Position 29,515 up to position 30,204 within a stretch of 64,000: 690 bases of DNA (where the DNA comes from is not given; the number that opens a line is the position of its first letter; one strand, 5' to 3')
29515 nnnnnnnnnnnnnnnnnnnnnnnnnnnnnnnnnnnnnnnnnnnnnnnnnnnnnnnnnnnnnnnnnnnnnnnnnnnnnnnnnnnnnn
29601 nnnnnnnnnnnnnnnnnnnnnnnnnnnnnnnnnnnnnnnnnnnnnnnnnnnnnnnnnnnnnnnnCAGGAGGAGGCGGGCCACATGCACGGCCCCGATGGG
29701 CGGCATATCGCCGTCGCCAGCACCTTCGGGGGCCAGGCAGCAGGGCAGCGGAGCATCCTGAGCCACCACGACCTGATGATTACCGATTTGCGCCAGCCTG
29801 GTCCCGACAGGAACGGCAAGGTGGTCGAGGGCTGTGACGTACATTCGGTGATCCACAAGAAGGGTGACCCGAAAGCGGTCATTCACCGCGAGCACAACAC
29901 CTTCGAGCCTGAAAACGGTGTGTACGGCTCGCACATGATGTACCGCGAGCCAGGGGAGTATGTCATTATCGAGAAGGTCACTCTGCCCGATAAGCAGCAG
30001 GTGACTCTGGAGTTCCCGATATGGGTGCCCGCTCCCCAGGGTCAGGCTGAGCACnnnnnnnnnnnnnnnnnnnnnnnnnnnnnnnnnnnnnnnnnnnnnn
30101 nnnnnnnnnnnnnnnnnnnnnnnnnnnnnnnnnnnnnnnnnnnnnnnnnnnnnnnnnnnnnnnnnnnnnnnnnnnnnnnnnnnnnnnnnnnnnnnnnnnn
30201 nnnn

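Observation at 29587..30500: Membrane fusion protein with two tandem N-terminal modules, each with its own hydrophobic anchor and an '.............(I/V)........' motif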

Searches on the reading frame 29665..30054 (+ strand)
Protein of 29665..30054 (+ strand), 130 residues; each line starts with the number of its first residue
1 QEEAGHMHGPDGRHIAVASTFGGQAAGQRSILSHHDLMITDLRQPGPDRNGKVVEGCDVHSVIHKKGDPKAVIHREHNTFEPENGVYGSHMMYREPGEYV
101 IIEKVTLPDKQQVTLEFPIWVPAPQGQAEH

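Call 45: search_solved_structures(query=A3, max_evalue=10, show_alignments=3)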
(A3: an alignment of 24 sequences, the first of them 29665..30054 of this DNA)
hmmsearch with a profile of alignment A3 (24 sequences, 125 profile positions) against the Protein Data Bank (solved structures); distinct sequences matched with E-value up to 10: 3.
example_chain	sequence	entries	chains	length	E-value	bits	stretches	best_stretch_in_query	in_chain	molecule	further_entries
8yke_A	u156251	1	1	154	0.016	18.4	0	85-121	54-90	YSIRK signal domain/LPXTG anchor domain surface protein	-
4aq1_C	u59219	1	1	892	0.94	12.7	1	35-120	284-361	SBSB PROTEIN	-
4aq1_A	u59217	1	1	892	0.94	12.7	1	35-120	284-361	SBSB PROTEIN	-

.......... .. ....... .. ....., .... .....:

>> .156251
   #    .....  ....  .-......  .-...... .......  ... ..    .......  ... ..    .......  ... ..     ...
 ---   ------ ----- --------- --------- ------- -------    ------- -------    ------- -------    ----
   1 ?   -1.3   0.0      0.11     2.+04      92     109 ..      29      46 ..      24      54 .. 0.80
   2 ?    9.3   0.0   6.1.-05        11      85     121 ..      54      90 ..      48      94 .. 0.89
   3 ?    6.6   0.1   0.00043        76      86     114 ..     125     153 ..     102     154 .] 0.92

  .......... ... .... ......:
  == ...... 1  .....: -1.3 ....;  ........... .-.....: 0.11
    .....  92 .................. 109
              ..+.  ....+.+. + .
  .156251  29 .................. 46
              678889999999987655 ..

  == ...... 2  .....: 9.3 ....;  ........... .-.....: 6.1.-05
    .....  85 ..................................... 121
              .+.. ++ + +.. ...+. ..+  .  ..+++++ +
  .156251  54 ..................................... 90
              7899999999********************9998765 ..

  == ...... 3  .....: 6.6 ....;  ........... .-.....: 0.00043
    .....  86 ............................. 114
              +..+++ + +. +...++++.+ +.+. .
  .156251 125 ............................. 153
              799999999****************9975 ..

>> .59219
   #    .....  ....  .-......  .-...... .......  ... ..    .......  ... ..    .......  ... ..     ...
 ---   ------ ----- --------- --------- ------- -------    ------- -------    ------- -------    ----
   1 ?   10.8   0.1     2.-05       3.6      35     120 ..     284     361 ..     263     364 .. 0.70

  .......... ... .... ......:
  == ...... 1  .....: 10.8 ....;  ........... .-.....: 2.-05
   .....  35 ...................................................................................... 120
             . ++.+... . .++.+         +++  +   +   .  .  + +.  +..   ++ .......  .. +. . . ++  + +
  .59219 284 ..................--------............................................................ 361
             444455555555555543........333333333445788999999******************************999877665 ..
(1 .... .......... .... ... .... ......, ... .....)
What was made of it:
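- Tried and rejected: A profile search against PDB sequences gave only generic Ig-repeat matches (call 45).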

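Call 58: search_protein_representatives(alignment_id=A3)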
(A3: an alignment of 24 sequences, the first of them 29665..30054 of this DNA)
Query: 24 sequences, 125 profile positions. Proteins with E-value up to 0.001 (for the whole library): 43; up to 1e-10: 20; up to 1e-30: 14. The best 43 are listed.
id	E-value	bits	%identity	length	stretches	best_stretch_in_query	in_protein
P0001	2.6e-61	221.3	-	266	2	2-122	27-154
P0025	4.4e-60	217.4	-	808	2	2-120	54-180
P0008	2.0e-57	208.8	-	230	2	1-124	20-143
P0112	1.2e-56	206.3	-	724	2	1-124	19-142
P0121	1.2e-55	203.1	-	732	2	1-123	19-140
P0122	4.8e-55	201.1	-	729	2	2-121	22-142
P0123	7.7e-51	187.5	-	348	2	1-121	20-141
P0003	4.9e-50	184.9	-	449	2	8-120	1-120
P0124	4.8e-48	178.5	-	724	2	3-121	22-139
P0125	1.5e-46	173.7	-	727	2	3-120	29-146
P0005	6.4e-45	168.4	-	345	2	1-117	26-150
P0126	2.7e-44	166.4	-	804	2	3-118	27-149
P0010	6.7e-42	158.6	-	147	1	2-95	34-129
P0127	3.9e-38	146.5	-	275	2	21-119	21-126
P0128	5.5e-17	78.1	-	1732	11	85-114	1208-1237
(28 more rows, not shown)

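Call 61: search_protein_families(library=pfam, alignment_id=A3, max_evalue=10)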
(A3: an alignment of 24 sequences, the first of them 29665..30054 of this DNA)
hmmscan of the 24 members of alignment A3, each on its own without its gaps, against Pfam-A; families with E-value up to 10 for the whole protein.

A. member 1, window:29665-30054:+ (130 aa): 0 families

B. families by the number of members that match (of 24 scanned): 10 families
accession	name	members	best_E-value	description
PF13115.11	YtkA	5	0.0055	YtkA-like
PF08428.16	Rib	2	0.00097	Rib domain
PF18957.6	RibLong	2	0.027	Long Rib domain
PF22792.1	DUF7012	2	0.056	Domain of unknown function (DUF7012)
PF07202.18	Tcp10_C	1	0.0032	T-complex protein 10 C-terminus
PF24873.1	DUF2110_C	1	0.069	DUF2110 C-terminal domain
PF23645.1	IgD1_Trs65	1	0.079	TRAPP trafficking subunit Trs65 IgD1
PF10634.15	Iron_transport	1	0.081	Fe2+ transport protein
PF21134.2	T4_UVSX_C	1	0.25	Bacteriophage T4, Recombination and repair protein, C-terminal domain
PF17146.10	PIN_6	1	0.28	PIN domain of ribonuclease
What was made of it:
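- On CopC / CrdA family: There is no CopC Pfam hit even at E<=10 in 24 members (call 61).
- On YtkA-like (PF13115): The window's own sequence gives none (call 61).
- On P19/FetP/FtrA (PF10634): 1 of 24 members hits at E 0.081 (call 61).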
